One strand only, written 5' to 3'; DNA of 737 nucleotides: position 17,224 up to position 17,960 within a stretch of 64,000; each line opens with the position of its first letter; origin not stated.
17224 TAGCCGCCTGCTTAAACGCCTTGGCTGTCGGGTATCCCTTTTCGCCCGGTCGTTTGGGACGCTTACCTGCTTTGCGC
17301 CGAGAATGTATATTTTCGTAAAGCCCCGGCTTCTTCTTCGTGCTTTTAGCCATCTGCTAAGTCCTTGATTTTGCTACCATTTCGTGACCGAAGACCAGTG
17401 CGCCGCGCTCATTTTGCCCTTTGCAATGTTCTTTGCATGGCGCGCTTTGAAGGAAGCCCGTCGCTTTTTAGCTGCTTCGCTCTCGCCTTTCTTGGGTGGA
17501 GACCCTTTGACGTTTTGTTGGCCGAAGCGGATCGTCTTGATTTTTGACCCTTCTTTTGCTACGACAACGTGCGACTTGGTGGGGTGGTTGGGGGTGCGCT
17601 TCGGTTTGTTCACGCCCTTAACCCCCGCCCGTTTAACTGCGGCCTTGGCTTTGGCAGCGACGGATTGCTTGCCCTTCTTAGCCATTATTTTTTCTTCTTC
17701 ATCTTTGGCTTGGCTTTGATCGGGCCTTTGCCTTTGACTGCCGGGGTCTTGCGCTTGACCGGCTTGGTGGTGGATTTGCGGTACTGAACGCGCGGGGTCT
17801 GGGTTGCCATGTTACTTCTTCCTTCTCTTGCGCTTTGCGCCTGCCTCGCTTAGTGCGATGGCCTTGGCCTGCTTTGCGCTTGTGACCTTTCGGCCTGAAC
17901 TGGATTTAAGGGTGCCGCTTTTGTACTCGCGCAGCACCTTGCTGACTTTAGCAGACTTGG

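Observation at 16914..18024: Tandem operon of four lysine-rich basic miniproteins plus a Met/Gly-rich protein between the lysis and tail modules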

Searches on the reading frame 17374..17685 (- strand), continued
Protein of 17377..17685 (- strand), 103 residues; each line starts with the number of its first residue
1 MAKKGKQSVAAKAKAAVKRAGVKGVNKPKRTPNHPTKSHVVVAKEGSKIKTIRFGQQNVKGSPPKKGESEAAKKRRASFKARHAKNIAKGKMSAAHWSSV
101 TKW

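Call 59: get_annotated_region(hit=H32, flank=2500)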
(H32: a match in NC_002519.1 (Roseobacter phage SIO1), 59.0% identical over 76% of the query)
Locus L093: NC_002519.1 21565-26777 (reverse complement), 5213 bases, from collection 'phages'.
description: Roseophage SIO1 complete genome.
organism: Roseobacter phage SIO1 (NCBI taxid 2905867)
taxonomy: Viruses; Duplodnaviria; Heunggongvirae; Uroviricota; Caudoviricetes; Zobellviridae; Cobavirinae; Siovirus; Siovirus americense
host: Rosebacter SIO67; source: -; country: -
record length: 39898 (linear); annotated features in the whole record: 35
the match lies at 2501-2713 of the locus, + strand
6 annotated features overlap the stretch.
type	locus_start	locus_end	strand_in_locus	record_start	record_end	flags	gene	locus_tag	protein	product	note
CDS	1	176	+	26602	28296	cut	-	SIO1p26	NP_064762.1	gp25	-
CDS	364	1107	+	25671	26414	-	-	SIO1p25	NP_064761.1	gp24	-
CDS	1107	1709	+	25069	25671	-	-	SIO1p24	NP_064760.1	gp23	-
CDS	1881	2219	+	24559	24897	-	-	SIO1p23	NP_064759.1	gp22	-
misc_feature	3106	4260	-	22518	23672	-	-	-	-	-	RP PhoH; gp21; similar to phosphate starvation-inducible protein PhoH/PsiH of E. coli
CDS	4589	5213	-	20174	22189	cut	-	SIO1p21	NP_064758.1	ribonucleotide reductase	similar to ribonucleotide triphosphate reductase of Lactobacillus leichmannii and to gp50 mycobacteriophage D29 and L5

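Call 81: search_protein_families(library=phrogs, proteins=[L026:894-2153:+, L061:1822-3015:+, L051:141-965:+, L035:5650-7257:+, L073:1990-3027:+, L033:1296-1970:+, L079:3703-4263:+, L070:1186-2460:+, L011:4640-6643:+, L035:2508-3485:+], max_evalue=0.00001)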
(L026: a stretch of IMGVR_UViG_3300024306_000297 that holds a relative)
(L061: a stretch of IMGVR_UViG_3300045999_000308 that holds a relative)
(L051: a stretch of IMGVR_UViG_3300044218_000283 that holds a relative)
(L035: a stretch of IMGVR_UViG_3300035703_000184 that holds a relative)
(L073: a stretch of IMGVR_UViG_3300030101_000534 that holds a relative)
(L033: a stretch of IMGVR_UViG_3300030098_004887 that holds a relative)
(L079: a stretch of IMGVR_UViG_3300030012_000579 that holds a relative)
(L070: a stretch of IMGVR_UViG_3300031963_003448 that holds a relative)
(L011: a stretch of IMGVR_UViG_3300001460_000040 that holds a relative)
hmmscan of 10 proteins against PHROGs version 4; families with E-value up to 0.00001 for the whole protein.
L026:894-2153:+ (419 aa): 5 families
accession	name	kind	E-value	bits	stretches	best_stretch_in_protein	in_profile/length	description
phrog_2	-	head and packaging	4.9e-48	165.5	1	5-392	263-587/807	terminase large subunit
phrog_38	-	head and packaging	2.7e-25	90.2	1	181-405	490-711/760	terminase large subunit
phrog_7579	-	head and packaging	1.5e-19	71.2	1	11-226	8-229/239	terminase large subunit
phrog_675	-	head and packaging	1.2e-13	51.3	1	5-159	40-199/576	terminase large subunit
phrog_5573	-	head and packaging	2.2e-07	31.6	1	200-391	47-228/250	terminase large subunit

L061:1822-3015:+ (397 aa): 12 families
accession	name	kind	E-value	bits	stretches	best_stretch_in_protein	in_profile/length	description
phrog_241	-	head and packaging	2e-92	312.3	1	6-393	20-357/679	head morphogenesis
phrog_115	-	head and packaging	2e-31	110.9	1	184-360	212-367/665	minor head protein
phrog_7625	-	head and packaging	5.7e-31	108.9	1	21-365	20-311/504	head morphogenesis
phrog_6577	-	unknown function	3.7e-29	102.7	1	164-390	101-313/1066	-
phrog_21789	-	head and packaging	3.6e-24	85.6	1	163-312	126-265/1195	virion structural protein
phrog_595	-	head and packaging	4.4e-24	86.7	1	129-350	151-338/513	head maturation protease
phrog_2841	-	head and packaging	2.4e-23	84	1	181-355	198-356/525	minor head protein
phrog_4728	-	head and packaging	2e-22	80.7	1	178-358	184-357/591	head morphogenesis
phrog_3517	-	head and packaging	4.4e-10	40.4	1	235-310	237-332/371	head morphogenesis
phrog_2662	-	head and packaging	1.7e-07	31.2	1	210-308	600-710/717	portal protein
phrog_14819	-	unknown function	2.4e-06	28.6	1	310-390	5-80/91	-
phrog_19443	-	head and packaging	6.2e-06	25.9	1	225-313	196-291/579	minor head protein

L051:141-965:+ (274 aa): 1 family
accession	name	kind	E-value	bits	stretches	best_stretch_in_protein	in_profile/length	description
phrog_145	-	head and packaging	1.7e-55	189.7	1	2-267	201-479/493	portal protein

L035:5650-7257:+ (535 aa): 6 families
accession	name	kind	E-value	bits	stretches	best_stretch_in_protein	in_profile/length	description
phrog_38058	-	tail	4.8e-121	406.2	4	1-137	6-163/708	tail fiber protein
phrog_12150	-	unknown function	4.4e-32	112.6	1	4-132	2-129/477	-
phrog_35823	-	unknown function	5.1e-16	58.9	1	340-483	161-300/1152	-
phrog_29482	-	unknown function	7e-16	59.2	1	324-483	103-262/477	-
phrog_22284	-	tail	5.4e-12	45.5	1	395-481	638-724/1236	tail fiber protein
phrog_3279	-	tail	2.7e-06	28.2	1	161-313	126-283/396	tail fiber protein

L073:1990-3027:+ (345 aa): 3 families
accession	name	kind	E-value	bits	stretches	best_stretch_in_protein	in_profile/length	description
phrog_247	-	head and packaging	2e-76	258.5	1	1-338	4-335/351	major head protein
phrog_19632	-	unknown function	1.7e-28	100.5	1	3-142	4-140/149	-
phrog_15288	-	head and packaging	1e-20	75.2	1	173-338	14-167/172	major head protein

L033:1296-1970:+ (224 aa): 1 family
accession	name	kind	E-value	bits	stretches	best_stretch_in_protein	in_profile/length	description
phrog_206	-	head and packaging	1.6e-27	97.9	1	11-220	41-261/263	head scaffolding protein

L079:3703-4263:+ (186 aa): 1 family
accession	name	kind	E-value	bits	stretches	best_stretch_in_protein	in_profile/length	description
phrog_477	-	connector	1.3e-32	114.3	1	1-179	5-170/220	head-tail adaptor Ad1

L070:1186-2460:+ (424 aa): 2 families
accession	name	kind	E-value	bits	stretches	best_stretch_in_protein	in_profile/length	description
phrog_283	-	head and packaging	2.2e-66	225.8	1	1-423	1-385/385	major head protein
phrog_22632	-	head and packaging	7.8e-10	40.1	1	11-149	11-146/226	head protein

L011:4640-6643:+ (667 aa): 3 families
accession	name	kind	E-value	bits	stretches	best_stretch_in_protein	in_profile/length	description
phrog_332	-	connector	4.3e-72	244.2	1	37-653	5-534/560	head-tail adaptor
phrog_1216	-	head and packaging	4.7e-27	95.8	1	226-562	184-516/714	portal protein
phrog_156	-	head and packaging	1.8e-10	40.9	1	181-542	93-445/681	portal protein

L035:2508-3485:+ (325 aa): 1 family
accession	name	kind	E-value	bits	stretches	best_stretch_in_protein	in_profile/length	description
phrog_1357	-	head and packaging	1.1e-79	269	1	5-324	20-350/356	major head protein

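Call 86: find_encoding_contigs(protein=P0055, flank=5000, max_places=4)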
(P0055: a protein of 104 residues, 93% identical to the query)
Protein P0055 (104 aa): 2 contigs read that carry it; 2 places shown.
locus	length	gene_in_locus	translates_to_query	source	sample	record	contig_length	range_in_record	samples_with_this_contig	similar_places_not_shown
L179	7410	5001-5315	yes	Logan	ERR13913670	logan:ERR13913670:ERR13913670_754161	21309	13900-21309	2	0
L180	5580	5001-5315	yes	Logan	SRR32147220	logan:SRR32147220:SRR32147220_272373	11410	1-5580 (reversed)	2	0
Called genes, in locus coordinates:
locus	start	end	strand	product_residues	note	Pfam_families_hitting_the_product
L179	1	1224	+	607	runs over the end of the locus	-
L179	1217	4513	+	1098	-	-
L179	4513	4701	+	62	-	-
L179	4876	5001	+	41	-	-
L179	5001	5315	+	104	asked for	-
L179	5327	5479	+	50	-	-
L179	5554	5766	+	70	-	-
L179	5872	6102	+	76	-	-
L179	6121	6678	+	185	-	-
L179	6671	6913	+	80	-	-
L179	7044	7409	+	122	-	?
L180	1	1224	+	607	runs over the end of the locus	-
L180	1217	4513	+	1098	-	-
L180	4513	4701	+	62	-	-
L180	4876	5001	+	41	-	-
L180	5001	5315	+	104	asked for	-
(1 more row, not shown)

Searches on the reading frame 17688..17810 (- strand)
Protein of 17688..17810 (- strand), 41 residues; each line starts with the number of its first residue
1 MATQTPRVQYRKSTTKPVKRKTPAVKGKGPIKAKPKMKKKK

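Call 3: search_protein_families(library=pfam, proteins=[window:17688-17810:-], max_evalue=1)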
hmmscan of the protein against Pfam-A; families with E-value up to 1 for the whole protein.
seq(41 aa): 0 families

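Call 4: search_protein_families(library=phrogs, proteins=[window:17688-17810:-], max_evalue=1)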
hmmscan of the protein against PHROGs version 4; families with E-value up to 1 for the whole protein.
seq(41 aa): 1 family
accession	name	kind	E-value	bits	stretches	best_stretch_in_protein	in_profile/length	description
phrog_32674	-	unknown function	0.17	12.1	1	4-40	65-101/260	-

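Call 18: search_protein_families(library=ncbifam, proteins=[window:17688-17810:-], max_evalue=1)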
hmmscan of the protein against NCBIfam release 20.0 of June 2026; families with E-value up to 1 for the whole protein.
seq(41 aa): 0 families
